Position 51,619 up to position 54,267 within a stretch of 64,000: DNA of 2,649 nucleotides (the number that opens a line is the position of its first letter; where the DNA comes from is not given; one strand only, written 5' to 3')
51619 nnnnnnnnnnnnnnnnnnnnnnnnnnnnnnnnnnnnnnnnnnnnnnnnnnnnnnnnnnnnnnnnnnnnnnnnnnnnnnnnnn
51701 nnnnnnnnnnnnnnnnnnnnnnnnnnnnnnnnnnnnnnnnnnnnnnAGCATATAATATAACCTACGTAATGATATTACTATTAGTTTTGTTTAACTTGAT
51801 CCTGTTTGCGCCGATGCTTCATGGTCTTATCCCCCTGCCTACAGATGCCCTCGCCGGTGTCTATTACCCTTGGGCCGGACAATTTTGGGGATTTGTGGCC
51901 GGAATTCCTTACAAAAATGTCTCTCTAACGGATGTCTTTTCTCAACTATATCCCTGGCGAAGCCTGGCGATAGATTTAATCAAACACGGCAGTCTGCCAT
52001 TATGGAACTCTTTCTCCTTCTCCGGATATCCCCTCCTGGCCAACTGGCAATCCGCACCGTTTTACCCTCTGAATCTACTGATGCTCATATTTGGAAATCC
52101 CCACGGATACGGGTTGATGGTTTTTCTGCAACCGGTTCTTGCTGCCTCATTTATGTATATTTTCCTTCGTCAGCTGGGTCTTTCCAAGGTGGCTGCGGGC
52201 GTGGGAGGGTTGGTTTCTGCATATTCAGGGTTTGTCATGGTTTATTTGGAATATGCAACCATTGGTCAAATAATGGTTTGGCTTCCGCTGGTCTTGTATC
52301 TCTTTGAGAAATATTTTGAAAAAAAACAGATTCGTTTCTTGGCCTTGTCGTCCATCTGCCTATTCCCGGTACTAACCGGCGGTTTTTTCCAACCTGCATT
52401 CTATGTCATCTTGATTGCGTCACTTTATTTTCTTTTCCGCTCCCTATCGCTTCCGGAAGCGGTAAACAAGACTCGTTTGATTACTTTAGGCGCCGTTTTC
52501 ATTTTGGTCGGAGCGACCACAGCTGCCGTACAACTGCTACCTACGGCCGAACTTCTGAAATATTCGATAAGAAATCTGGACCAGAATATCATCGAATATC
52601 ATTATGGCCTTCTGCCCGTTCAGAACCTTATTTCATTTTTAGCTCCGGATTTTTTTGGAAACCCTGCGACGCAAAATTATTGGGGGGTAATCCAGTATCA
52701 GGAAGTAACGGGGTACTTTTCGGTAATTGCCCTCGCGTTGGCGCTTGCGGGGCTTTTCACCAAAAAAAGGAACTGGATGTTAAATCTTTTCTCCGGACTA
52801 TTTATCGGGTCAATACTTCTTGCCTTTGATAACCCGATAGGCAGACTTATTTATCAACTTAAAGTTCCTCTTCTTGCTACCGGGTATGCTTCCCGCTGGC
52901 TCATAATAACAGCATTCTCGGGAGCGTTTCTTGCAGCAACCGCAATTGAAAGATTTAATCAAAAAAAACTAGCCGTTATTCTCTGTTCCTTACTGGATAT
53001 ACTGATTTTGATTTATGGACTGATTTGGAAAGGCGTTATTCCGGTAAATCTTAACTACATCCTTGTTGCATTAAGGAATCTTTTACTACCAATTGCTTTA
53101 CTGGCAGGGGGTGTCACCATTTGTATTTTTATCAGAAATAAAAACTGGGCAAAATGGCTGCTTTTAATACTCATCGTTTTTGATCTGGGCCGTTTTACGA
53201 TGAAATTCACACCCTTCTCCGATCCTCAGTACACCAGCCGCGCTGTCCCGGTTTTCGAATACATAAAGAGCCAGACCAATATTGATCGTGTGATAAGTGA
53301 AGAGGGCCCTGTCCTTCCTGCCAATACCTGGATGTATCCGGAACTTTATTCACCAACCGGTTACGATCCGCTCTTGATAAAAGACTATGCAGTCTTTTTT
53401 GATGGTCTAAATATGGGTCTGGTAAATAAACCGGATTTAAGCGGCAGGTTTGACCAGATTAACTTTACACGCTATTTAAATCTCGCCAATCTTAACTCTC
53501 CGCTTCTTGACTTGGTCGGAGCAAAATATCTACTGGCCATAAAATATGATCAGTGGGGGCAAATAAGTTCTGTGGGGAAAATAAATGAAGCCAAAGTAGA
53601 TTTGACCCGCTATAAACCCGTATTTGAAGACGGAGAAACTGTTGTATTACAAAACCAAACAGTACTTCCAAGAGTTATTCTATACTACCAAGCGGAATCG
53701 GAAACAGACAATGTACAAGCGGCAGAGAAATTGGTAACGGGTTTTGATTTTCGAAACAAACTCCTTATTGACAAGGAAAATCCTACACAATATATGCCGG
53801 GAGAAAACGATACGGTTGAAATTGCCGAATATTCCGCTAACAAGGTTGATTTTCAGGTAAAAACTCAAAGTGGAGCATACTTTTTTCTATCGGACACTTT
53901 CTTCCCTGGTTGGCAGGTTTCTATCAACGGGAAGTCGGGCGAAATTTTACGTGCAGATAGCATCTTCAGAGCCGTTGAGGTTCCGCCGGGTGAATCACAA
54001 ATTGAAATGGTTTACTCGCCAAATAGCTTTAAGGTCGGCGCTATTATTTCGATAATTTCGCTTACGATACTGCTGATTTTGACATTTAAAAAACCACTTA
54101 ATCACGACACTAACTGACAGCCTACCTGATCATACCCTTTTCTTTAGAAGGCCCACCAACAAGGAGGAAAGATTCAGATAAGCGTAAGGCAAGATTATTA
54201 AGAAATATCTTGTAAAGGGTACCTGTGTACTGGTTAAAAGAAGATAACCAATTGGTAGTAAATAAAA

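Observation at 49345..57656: Repeated GT2 (GtrB-like) + GT-C pairings around a YfhO-like gene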

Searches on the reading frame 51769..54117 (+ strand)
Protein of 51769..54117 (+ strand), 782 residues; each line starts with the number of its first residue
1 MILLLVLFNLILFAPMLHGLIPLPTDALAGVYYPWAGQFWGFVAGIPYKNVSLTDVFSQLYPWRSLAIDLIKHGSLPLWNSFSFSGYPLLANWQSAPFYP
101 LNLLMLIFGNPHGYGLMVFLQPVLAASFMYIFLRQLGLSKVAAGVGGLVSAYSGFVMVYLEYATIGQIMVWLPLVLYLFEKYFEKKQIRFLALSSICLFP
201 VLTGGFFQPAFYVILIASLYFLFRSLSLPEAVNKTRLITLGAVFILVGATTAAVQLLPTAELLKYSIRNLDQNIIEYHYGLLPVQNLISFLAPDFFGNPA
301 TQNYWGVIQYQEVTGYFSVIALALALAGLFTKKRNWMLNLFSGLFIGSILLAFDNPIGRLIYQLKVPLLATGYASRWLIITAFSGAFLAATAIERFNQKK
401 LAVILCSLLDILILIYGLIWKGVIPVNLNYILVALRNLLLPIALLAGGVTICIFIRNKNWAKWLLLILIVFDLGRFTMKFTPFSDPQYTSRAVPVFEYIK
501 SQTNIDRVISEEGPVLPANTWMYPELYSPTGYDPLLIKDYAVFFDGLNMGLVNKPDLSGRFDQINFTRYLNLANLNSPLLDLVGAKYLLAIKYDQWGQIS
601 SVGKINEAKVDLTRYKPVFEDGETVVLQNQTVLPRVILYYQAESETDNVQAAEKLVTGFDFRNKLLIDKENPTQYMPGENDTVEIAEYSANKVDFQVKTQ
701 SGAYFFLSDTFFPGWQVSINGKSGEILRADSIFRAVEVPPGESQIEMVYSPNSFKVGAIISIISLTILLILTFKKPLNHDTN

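Call 4: search_protein_families(library=pfam, proteins=[window:51769-54117:+], max_evalue=0.01)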
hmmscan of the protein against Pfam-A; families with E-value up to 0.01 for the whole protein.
window:51769-54117:+ (782 aa): 1 family
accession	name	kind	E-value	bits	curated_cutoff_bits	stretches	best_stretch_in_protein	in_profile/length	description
PF09586.16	YfhO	-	2e-32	112.9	28.5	2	51-641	26-596/835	Bacterial membrane protein YfhO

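Call 5: search_protein_families(library=ncbifam, proteins=[window:51769-54117:+], max_evalue=0.01)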
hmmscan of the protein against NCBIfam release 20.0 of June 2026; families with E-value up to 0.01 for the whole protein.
window:51769-54117:+ (782 aa): 2 families
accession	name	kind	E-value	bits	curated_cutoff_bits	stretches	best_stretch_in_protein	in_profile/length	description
NF047590.1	GlcsyltransPgfM2Strep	equivalog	8.1e-13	47.4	1500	1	689-773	793-878/884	glycosyltransferase PgfM2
NF047589.1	GlcsyltransPgfM1Strep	equivalog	2.6e-07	29.1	1400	1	682-774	860-953/955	glycosyltransferase PgfM1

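Call 14: find_encoding_contigs(protein=window:51769-54117:+, flank=10000, max_places=6)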
Protein window:51769-54117:+ (782 aa): no gene with exactly this product is on record in the collection.

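Call 20: find_homologous_proteins(query=window:51769-54117:+)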
Query window:51769-54117:+ (782 aa): 1037 proteins with E <= 0.001 among 8000 candidates; the best 120 are listed.
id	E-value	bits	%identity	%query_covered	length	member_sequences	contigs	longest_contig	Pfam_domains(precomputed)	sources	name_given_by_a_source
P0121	0.0e+0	1719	100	98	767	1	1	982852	PF09586.17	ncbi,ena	-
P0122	0.0e+0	1469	82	100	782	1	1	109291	PF09586.17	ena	-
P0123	0.0e+0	1433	82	98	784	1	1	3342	PF09586.17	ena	-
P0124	0.0e+0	1424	81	98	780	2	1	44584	PF09586.17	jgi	-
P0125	0.0e+0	1419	80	98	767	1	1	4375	PF09586.17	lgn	-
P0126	0.0e+0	1414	79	98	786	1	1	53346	PF09586.17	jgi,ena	-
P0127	0.0e+0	1387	81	94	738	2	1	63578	PF09586.17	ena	-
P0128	0.0e+0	1375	78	100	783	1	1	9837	PF09586.17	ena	-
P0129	0.0e+0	1366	76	98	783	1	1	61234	PF09586.17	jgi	jgi:uncharacterized membrane protein YfhO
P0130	0.0e+0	1332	76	97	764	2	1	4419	PF09586.17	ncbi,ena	-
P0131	0.0e+0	1320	74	98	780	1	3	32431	PF09586.17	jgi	jgi:hypothetical protein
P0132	0.0e+0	1266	73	97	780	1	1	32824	PF09586.17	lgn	-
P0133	0.0e+0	1249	71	97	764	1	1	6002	PF09586.17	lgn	-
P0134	0.0e+0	1201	67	97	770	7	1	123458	PF09586.17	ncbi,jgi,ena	-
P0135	0.0e+0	1191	67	99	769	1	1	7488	PF09586.17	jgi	jgi:hypothetical protein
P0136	0.0e+0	1170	66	99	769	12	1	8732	PF09586.17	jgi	-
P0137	0.0e+0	1153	66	98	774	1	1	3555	PF09586.17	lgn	-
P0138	0.0e+0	1151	66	97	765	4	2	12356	PF09586.17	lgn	-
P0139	0.0e+0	1135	65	97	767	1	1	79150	PF09586.17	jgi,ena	-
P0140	0.0e+0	1122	65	97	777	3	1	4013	PF09586.17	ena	-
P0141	0.0e+0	1122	68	91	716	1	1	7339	PF09586.17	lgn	-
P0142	0.0e+0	1118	65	98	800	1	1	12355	PF09586.17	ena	-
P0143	6.5e-281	952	75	72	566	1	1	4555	PF09586.17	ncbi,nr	ncbi:MAG: YfhO family protein [Candidatus Woesebacteria bacterium]|nr:YfhO family protein [Candidatu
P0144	2.9e-262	891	63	79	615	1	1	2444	PF09586.17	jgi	jgi:hypothetical protein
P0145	3.3e-256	871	52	95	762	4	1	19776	PF09586.17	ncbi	-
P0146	3.0e-243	828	51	99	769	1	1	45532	PF09586.17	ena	-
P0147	1.4e-242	826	51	95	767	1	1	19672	PF09586.17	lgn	-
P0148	1.4e-240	819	50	97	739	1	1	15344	PF09586.17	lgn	-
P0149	1.0e-236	806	49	98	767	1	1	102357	PF09586.17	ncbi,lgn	-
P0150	1.8e-235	802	49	98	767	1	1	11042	PF09586.17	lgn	-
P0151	1.1e-233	796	49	97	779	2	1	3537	PF09586.17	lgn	-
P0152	1.5e-233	796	49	98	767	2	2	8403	PF09586.17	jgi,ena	-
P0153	2.2e-231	789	49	97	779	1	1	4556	PF09586.17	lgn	-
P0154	2.6e-230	785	49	95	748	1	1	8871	PF09586.17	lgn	-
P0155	1.1e-227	776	50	98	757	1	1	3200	PF09586.17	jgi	-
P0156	1.4e-224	766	48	98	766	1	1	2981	PF09586.17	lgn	-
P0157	9.0e-222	757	46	98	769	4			PF09586.17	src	-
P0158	1.8e-213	729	47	95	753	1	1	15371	PF09586.17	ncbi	-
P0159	1.1e-212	727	46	98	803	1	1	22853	PF09586.17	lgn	-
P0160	1.7e-207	710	46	99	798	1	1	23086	PF09586.17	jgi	jgi:hypothetical protein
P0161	2.6e-206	706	44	97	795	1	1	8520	PF09586.17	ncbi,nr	ncbi:YfhO family protein [Candidatus Woesebacteria bacterium]|nr:YfhO family protein [Candidatus Woe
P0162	1.4e-204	700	44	98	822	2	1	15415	PF09586.17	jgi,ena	-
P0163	4.6e-204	698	44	97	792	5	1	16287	PF09586.17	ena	-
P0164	5.7e-204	698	44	98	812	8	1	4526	PF09586.17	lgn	-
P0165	1.7e-203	696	44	95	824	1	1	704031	PF09586.17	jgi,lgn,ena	-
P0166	1.4e-201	690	45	96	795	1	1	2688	PF09586.17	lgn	-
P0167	1.6e-199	683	44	98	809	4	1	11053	PF09586.17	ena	-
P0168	9.2e-199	681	45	98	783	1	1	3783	PF09586.17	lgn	-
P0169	7.5e-198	678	43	98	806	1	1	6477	PF09586.17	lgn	-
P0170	1.4e-197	677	43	98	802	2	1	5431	PF09586.17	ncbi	-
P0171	4.1e-196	672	45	96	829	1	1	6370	PF09586.17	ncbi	-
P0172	4.5e-196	672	43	97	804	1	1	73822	PF09586.17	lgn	-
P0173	1.6e-195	670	43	97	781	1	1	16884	PF09586.17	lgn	-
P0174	1.9e-193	663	45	97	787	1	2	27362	PF09586.17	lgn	-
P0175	2.5e-193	663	42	98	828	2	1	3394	PF09586.17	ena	-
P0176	4.5e-193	662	44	98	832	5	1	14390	PF09586.17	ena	-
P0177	1.9e-192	660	42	96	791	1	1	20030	PF09586.17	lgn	-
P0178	2.7e-192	659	43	99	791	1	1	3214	PF09586.17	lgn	-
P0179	1.3e-190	654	42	99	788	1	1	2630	PF09586.17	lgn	-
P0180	1.3e-189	651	44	97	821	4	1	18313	PF09586.17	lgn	-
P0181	1.2e-188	647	44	99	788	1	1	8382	PF09586.17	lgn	-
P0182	1.7e-188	647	43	98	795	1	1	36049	PF09586.17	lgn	-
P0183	2.7e-184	633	43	98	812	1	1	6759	PF09586.17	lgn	-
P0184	5.9e-184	632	42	97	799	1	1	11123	PF09586.17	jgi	jgi:hypothetical protein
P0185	5.6e-181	622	40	98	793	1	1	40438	PF09586.17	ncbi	-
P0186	4.6e-180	619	41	97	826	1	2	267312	PF09586.17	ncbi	-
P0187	5.0e-178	612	40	97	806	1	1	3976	PF09586.17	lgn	-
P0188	3.1e-176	606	43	97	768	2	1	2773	PF09586.17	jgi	-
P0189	1.2e-167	578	40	98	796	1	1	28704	PF09586.17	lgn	-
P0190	1.8e-165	571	42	94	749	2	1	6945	PF09586.17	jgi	-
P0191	1.0e-161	558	43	84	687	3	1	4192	PF09586.17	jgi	-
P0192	1.4e-157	545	46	75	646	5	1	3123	PF09586.17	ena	-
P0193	1.7e-157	544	39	96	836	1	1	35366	PF09586.17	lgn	-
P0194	5.8e-156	539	39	96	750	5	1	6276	PF09586.17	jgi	-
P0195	2.1e-147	511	40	95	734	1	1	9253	PF09586.17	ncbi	-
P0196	1.0e-146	509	39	91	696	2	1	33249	PF09586.17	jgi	-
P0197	1.4e-144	502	37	99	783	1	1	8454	PF09586.17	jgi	jgi:hypothetical protein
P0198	1.1e-130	456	36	98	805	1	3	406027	PF09586.17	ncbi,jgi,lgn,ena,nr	ncbi:MAG TPA: YfhO family protein [Patescibacteria group bacterium]|nr:YfhO family protein [Patescib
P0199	4.8e-128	447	37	97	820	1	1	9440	PF09586.17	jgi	jgi:hypothetical protein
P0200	2.0e-127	445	36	98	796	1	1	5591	PF09586.17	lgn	-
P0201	6.0e-122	427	35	99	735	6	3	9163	PF09586.17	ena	-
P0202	2.3e-120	422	36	96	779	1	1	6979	PF09586.17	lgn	-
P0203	3.0e-120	421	35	96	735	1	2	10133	PF09586.17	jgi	-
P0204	9.7e-120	419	35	98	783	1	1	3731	PF09586.17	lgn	-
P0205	4.1e-119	417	35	98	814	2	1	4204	PF09586.17,PF24677.2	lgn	-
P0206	4.2e-119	417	36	98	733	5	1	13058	PF09586.17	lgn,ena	-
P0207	7.4e-119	417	35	98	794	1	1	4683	PF09586.17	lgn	-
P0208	1.3e-118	416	33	97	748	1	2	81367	PF09586.17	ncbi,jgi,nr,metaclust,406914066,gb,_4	ncbi:MAG: hypothetical protein ACD_61C00071G0003 [uncultured bacterium]|nr:MAG: hypothetical protein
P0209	1.6e-118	415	36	96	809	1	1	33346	PF09586.17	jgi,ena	-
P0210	1.5e-117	412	33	98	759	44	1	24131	PF09586.17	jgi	-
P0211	3.2e-117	411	35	97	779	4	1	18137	PF09586.17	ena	-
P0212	3.7e-117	411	35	98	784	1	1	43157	PF09586.17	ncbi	-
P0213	4.1e-117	411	36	96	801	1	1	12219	PF09586.17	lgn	-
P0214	2.9e-116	408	37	94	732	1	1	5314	PF09586.17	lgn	-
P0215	2.0e-115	405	34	96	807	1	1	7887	PF09586.17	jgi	jgi:hypothetical protein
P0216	4.2e-115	404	35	96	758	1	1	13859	PF09586.17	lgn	-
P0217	5.3e-115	404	35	96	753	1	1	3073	PF09586.17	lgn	-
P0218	1.1e-114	403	35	99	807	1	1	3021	PF09586.17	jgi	jgi:hypothetical protein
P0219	8.5e-114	400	34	96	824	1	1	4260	PF09586.17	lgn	-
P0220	1.9e-113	399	34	99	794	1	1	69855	PF09586.17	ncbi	ncbi:MAG: YfhO family protein [Patescibacteria group bacterium]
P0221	2.6e-113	398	32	95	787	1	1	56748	PF09586.17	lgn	-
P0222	2.9e-113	398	34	94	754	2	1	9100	PF09586.17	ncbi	-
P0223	6.0e-112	394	34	96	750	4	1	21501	PF09586.17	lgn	-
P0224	7.5e-112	393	34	96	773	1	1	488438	PF09586.17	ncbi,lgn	-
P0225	1.2e-111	393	34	96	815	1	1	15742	PF09586.17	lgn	-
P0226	4.8e-111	391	34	98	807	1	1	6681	PF09586.17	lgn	-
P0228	1.7e-110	389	32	97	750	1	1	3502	PF09586.17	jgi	jgi:uncharacterized membrane protein YfhO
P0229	2.9e-110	388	35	94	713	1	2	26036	PF09586.17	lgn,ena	-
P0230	4.2e-110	388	33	95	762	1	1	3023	PF09586.17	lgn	-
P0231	5.0e-110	387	33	96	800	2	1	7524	PF09586.17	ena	-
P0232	5.8e-110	387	34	94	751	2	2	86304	PF09586.17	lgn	-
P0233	6.1e-110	387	33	95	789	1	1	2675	PF09586.17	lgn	-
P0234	1.8e-109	386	35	95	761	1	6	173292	PF09586.17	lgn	-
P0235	4.5e-109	384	35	94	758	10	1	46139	PF09586.17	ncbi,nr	ncbi:MAG: hypothetical protein UU81_C0001G0004 [Microgenomates group bacterium GW2011_GWC1_41_8]|nr:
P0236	8.1e-109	383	33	93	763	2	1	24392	PF09586.17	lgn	-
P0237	1.5e-108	382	33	99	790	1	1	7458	PF09586.17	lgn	-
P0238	2.1e-108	382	32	94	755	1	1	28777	PF09586.17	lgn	-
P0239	4.1e-108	381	34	98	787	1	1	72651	PF09586.17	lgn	-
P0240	6.0e-108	380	35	94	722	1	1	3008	PF09586.17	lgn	-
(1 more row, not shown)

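Call 21: find_encoding_contigs(protein=P0121, flank=3000, max_places=2)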
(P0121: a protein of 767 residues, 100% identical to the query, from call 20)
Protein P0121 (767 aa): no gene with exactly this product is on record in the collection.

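Call 22: find_encoding_contigs(protein=P0134, flank=10000, max_places=1)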
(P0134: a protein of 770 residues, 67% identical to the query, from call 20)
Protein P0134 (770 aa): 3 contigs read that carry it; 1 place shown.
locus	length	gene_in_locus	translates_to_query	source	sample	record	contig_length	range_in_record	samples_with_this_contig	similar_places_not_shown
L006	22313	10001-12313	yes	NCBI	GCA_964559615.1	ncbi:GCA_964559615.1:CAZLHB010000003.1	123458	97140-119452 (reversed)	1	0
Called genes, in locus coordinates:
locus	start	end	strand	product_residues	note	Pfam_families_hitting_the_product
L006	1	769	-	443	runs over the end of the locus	-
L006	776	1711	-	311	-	-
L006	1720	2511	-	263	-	PF01073:3Beta_HSD, PF01370:Epimerase, PF02719:Polysacc_synt_2, PF04321:RmlD_sub_bind (weak), PF13460:NAD_binding_10 (faint), PF16363:GDP_Man_Dehyd, PF07993:NAD_binding_4 (weak)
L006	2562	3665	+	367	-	PF13489:Methyltransf_23 (weak), PF00535:Glycos_transf_2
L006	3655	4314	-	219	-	PF13489:Methyltransf_23, PF13847:Methyltransf_31, PF08241:Methyltransf_11, PF08242:Methyltransf_12, PF13649:Methyltransf_25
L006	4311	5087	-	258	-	PF00535:Glycos_transf_2, PF10111:Glyco_tranf_2_2 (faint), PF13641:Glyco_tranf_2_3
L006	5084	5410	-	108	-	PF10066:DUF2304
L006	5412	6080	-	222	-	PF00535:Glycos_transf_2, PF10111:Glyco_tranf_2_2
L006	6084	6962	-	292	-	PF01370:Epimerase, PF16363:GDP_Man_Dehyd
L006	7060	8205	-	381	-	PF04188:Mannosyl_trans2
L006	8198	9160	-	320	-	PF13439:Glyco_transf_4, PF13579:Glyco_trans_4_4 (weak), PF20706:GT4-conflict, PF00534:Glycos_transf_1, PF13692:Glyco_trans_1_4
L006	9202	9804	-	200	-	PF00535:Glycos_transf_2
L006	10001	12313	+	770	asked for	PF09586:YfhO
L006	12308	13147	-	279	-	PF00535:Glycos_transf_2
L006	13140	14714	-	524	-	PF13231:PMT_2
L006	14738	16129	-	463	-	PF02366:PMT (weak), PF13231:PMT_2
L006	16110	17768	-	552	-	PF02366:PMT, PF13231:PMT_2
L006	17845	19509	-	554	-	-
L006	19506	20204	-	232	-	-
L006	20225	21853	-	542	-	PF02366:PMT (weak), PF13231:PMT_2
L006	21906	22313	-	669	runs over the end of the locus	-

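Call 23: find_encoding_contigs(protein=P0165, flank=10000, max_places=1)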
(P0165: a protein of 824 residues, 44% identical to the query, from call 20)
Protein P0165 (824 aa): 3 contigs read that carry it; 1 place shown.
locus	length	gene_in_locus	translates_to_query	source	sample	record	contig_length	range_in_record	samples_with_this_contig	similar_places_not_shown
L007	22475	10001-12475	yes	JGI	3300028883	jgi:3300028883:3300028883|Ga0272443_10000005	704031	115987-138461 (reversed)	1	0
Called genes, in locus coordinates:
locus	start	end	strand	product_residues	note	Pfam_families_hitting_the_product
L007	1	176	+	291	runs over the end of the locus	PF12705:PDDEXK_1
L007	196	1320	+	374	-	PF04932:Wzy_C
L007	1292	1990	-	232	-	PF12733:Cadherin-like (faint), PF17936:Big_6 (weak), PF09136:Glucodextran_B (weak), PF19077:Big_13 (weak), PF27332:TP_0781 (faint), PF09136:Glucodextran_B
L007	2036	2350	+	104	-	PF24709:DUF7670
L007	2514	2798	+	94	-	-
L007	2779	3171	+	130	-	-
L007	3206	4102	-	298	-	-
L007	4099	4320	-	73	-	-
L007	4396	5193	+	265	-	PF12705:PDDEXK_1, PF01930:Cas_Cas4 (faint)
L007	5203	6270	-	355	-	PF00348:polyprenyl_synt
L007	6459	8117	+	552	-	PF06418:CTP_synth_N, PF00117:GATase, PF07722:Peptidase_C26 (weak)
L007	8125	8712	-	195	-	PF01476:LysM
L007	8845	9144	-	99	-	-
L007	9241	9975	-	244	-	PF00535:Glycos_transf_2, PF10111:Glyco_tranf_2_2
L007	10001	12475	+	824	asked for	PF09586:YfhO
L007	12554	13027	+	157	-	-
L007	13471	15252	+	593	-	PF14716:HHH_8, PF11798:IMS_HHH (faint), PF14520:HHH_5 (weak), PF14791:DNA_pol_B_thumb, PF02811:PHP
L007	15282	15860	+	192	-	PF04011:LemA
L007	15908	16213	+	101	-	PF02686:GatC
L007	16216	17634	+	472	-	PF01425:Amidase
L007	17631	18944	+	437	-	PF02934:GatB_N, PF02637:GatB_Yqey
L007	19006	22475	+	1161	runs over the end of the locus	PF02811:PHP, PF07733:DNA_pol3_alpha, PF17657:DNA_pol3_finger, PF14579:HHH_6, PF01336:tRNA_anti-codon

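Call 42: search_solved_structures(query=window:51769-54117:+, max_evalue=1)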
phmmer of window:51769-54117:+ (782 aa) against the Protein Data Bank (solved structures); distinct sequences matched with E-value up to 1: 0.

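Call 57: find_related_loci(query=window:51814-54117:+, collection=metagenome_contigs, flank=5000)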
Query window:51814-54117:+ (767 aa) in metagenome_contigs; peptide patterns used: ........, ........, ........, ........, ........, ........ (x = any residue, [..] = any of these).
155 stretches matched a pattern; 5 encode a relative of the query (tblastn E <= 1e-3); 5 distinct loci.
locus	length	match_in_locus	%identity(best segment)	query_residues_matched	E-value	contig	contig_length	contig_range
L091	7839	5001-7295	81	1-765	0e+0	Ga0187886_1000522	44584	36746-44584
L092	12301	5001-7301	79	1-767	0e+0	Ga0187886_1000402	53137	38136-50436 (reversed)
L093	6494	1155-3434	76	1-760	0e+0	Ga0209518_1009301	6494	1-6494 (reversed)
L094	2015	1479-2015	90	1-179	1e-108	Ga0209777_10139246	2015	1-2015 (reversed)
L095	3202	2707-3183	38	40-197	4e-22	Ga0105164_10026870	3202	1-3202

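Call 59: find_encoding_contigs(protein=P0186, flank=5000, max_places=1)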
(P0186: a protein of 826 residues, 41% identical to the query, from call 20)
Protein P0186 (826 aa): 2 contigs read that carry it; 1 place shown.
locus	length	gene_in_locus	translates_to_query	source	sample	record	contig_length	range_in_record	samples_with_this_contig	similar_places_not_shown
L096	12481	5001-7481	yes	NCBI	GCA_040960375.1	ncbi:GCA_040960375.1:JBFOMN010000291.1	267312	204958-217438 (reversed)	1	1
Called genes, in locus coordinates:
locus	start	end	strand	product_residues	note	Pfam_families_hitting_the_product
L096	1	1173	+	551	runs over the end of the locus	-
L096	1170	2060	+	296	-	PF00535:Glycos_transf_2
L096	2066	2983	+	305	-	PF00535:Glycos_transf_2, PF13641:Glyco_tranf_2_3, PF13632:Glyco_trans_2_3 (weak)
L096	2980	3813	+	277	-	PF00535:Glycos_transf_2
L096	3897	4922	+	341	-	PF13439:Glyco_transf_4 (weak), PF00534:Glycos_transf_1, PF13692:Glyco_trans_1_4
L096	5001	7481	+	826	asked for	PF09586:YfhO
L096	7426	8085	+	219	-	PF01728:FtsJ (faint), PF13489:Methyltransf_23, PF08241:Methyltransf_11, PF08242:Methyltransf_12, PF13649:Methyltransf_25, PF13847:Methyltransf_31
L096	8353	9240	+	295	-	PF00535:Glycos_transf_2, PF10111:Glyco_tranf_2_2 (faint), PF13641:Glyco_tranf_2_3, PF13632:Glyco_trans_2_3 (weak)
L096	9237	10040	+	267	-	PF00535:Glycos_transf_2, PF10111:Glyco_tranf_2_2, PF13641:Glyco_tranf_2_3, PF13712:Glyco_tranf_2_5, PF13632:Glyco_trans_2_3 (weak)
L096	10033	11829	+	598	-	-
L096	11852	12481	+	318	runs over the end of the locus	PF00535:Glycos_transf_2, PF10111:Glyco_tranf_2_2 (weak)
